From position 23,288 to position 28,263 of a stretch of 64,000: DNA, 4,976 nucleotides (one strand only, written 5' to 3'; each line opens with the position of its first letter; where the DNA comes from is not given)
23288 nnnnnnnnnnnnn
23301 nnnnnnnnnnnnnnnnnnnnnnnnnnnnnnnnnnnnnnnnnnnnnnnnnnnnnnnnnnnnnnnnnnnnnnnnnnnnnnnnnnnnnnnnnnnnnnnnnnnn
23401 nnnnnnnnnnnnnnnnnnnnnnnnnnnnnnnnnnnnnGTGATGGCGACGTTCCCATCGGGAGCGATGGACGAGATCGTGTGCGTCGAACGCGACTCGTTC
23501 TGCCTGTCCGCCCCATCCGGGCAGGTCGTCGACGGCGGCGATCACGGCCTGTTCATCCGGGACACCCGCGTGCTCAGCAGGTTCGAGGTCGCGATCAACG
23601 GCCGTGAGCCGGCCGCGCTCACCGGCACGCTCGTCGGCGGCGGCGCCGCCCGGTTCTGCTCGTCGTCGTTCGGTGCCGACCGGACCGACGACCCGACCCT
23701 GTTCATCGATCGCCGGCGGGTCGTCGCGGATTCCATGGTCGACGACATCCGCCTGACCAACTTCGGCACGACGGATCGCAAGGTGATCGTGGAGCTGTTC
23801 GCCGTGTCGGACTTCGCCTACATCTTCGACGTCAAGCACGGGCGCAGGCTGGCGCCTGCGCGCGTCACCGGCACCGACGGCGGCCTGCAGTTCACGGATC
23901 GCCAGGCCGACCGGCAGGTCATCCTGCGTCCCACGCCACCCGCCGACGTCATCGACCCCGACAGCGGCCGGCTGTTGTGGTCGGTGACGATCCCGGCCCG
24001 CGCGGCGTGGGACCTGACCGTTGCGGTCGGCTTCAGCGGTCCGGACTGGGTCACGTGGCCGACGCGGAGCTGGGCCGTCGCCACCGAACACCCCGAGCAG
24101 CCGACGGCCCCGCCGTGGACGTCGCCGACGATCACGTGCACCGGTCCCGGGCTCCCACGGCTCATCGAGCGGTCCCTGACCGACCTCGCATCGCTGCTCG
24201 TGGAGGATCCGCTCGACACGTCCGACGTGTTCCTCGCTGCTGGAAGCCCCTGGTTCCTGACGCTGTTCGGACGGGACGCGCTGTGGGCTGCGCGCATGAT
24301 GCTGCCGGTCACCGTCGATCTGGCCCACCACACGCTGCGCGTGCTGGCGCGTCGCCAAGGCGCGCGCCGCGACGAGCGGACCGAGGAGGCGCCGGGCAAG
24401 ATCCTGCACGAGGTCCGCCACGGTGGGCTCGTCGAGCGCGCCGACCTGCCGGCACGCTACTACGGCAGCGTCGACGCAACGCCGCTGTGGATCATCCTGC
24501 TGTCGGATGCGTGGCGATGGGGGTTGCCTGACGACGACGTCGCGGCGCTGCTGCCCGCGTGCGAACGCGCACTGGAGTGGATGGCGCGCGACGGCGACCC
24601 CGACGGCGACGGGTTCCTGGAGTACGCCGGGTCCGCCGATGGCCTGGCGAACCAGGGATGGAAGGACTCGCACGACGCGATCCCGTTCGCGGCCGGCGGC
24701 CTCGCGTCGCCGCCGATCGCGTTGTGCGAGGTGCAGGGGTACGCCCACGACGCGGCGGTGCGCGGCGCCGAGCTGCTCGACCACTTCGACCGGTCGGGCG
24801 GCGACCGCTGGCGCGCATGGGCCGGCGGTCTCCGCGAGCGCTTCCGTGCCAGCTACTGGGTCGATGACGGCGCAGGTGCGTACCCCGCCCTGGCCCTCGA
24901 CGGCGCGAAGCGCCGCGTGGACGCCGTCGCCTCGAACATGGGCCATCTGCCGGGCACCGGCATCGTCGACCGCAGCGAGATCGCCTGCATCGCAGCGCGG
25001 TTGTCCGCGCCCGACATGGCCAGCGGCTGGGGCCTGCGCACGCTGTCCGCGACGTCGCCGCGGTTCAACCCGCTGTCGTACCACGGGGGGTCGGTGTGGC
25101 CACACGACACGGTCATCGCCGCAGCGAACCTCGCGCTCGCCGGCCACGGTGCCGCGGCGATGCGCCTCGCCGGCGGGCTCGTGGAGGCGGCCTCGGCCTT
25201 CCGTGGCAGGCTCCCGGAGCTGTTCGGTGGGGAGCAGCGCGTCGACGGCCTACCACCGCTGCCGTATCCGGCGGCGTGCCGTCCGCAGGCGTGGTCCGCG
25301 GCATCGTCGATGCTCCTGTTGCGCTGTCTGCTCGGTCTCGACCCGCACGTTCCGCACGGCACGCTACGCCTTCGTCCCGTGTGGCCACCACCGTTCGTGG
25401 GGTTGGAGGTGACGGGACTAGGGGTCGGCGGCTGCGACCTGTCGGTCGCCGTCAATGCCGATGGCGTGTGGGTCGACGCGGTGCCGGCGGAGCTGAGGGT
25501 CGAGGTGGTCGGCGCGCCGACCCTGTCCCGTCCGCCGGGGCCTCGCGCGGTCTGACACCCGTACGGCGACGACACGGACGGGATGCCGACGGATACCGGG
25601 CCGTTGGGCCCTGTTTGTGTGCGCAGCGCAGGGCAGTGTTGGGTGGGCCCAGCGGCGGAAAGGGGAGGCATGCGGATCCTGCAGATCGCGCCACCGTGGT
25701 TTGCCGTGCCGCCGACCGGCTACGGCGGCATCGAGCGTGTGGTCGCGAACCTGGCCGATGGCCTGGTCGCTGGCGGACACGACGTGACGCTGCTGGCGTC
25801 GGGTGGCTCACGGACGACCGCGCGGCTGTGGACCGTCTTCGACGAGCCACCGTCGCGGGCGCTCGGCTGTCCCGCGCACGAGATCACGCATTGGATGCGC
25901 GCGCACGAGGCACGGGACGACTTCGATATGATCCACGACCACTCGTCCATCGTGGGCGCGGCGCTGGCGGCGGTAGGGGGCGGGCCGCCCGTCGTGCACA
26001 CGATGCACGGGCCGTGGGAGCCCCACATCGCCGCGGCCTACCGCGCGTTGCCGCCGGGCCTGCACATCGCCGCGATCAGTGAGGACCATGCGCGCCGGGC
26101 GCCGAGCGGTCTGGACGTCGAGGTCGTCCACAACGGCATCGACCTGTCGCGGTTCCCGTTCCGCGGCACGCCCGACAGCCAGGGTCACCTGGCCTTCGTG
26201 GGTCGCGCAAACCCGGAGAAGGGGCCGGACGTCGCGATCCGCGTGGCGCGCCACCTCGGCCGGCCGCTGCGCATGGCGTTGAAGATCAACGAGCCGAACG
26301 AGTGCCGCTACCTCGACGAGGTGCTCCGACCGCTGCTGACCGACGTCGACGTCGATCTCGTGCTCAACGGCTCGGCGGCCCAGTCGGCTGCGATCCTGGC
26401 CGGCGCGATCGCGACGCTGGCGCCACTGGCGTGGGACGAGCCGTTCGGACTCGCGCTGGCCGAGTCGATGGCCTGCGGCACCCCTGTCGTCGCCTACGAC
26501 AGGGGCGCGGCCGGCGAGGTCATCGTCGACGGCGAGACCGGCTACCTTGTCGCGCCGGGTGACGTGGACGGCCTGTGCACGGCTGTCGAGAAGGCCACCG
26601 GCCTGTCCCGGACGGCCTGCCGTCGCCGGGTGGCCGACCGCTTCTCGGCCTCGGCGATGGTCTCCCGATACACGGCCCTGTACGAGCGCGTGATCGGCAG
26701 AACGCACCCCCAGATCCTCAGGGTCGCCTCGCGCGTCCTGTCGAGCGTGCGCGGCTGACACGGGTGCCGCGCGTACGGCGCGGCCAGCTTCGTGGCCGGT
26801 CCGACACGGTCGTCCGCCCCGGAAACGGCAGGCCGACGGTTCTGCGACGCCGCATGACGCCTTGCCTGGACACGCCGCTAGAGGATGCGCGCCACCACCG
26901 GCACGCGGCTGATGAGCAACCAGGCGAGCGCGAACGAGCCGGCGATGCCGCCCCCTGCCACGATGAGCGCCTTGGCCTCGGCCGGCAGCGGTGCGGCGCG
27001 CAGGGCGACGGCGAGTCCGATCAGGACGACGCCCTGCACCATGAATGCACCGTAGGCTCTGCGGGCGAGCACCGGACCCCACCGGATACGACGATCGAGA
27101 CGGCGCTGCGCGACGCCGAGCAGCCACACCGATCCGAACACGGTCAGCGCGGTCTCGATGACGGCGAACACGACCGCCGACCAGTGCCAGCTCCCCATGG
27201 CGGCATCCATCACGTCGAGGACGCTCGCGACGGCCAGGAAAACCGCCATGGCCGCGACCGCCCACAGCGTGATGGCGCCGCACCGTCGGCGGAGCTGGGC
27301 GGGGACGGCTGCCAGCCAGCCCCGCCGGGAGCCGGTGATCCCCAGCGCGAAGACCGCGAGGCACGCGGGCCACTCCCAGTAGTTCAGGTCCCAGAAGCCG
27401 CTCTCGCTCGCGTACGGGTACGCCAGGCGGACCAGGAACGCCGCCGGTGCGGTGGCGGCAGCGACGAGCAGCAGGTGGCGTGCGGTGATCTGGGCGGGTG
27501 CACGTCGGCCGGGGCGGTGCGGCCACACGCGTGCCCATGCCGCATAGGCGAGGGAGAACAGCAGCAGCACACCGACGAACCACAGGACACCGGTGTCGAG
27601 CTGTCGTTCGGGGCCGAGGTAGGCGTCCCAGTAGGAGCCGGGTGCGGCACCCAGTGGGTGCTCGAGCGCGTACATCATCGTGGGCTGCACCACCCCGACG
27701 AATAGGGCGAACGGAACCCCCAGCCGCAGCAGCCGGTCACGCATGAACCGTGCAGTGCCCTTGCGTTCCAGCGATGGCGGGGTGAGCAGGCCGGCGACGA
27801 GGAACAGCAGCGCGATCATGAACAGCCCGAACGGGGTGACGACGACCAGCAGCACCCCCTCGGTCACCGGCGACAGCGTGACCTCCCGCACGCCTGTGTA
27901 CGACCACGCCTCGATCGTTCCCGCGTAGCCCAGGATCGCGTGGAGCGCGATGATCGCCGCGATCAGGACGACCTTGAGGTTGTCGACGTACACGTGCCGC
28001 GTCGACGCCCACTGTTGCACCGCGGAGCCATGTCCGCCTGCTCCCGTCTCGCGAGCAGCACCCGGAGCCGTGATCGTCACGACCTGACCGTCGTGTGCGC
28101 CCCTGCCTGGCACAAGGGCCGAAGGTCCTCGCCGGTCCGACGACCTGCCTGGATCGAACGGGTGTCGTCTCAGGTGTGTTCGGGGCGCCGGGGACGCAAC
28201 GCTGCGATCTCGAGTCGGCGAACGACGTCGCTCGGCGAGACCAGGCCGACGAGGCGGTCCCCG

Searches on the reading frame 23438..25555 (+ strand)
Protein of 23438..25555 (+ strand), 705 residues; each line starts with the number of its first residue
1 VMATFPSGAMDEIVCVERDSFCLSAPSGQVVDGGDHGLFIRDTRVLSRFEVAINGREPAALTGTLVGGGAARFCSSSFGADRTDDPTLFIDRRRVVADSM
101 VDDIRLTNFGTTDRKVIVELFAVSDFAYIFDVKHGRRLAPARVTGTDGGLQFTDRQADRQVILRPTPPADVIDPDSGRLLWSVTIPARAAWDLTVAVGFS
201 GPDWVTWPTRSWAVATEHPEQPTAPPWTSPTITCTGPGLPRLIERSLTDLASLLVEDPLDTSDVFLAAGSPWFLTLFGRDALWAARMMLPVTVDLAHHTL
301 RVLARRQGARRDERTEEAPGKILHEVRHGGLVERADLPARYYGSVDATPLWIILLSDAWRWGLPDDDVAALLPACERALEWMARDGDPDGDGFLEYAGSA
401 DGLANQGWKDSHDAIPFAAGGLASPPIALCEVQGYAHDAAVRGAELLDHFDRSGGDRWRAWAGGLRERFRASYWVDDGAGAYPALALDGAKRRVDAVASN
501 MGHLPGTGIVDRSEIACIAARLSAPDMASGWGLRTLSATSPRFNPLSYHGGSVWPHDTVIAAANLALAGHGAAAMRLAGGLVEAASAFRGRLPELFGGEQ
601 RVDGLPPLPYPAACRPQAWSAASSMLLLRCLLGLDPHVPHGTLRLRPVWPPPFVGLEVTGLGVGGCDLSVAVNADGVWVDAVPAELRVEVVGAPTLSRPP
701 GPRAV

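Call 65: search_protein_families(library=pfam, proteins=[window:23438-25555:+], max_evalue=0.0001)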
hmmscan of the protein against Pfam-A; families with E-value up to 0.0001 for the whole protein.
window:23438-25555:+ (705 aa): 2 families
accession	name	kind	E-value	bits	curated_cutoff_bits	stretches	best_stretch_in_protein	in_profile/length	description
PF14742.11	GDE_N_bis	-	3.4e-34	118.7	22.1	1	17-195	3-193/194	N-terminal domain of (some) glycogen debranching enzymes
PF22422.2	MGH1-like_GH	-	2.4e-09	37.7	27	1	366-585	85-328/356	Mannosylglycerate hydrolase MGH1-like glycoside hydrolase domain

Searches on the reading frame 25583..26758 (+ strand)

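Call 65: search_protein_families(library=pfam, proteins=[window:25583-26758:+], max_evalue=0.0001)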
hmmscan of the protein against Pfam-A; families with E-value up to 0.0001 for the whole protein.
window:25583-26758:+ (391 aa): 5 families
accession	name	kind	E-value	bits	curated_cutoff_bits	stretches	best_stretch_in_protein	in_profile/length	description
PF00534.26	Glycos_transf_1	-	1.4e-21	77.2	26.4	1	197-338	12-155/172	Glycosyl transferases group 1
PF13439.12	Glyco_transf_4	-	1.9e-19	70.7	28.5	1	47-190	1-170/170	Glycosyltransferase Family 4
PF13692.12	Glyco_trans_1_4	-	1e-17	65.1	27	1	202-337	3-138/142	Glycosyl transferases group 1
PF13579.12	Glyco_trans_4_4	-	4.6e-11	43.7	29.7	1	48-155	1-116/158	Glycosyl transferase 4-like domain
PF20706.3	GT4-conflict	-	3.8e-05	23.3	26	0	161-314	156-320/385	Family 4 Glycosyltransferase in conflict systems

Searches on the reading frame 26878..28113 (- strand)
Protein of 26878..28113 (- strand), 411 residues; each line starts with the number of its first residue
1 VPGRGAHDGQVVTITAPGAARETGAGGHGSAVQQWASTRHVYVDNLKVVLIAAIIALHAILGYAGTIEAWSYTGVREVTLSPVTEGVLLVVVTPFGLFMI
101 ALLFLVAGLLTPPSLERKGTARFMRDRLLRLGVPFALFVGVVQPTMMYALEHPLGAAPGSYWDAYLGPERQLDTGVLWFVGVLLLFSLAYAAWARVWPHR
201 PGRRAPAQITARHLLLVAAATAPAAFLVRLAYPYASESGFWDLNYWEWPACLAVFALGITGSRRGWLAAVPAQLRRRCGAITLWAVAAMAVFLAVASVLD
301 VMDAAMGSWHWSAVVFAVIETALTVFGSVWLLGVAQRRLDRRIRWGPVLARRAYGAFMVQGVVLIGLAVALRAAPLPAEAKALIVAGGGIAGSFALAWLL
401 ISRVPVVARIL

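Call 65: search_protein_families(library=pfam, proteins=[window:26878-28113:-], max_evalue=0.0001)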
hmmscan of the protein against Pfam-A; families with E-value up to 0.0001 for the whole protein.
window:26878-28113:- (411 aa): 1 family
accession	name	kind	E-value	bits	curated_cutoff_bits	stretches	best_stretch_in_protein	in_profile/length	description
PF01757.29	Acyl_transf_3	-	1.6e-23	83.7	31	1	41-400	2-324/326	Acyltransferase domain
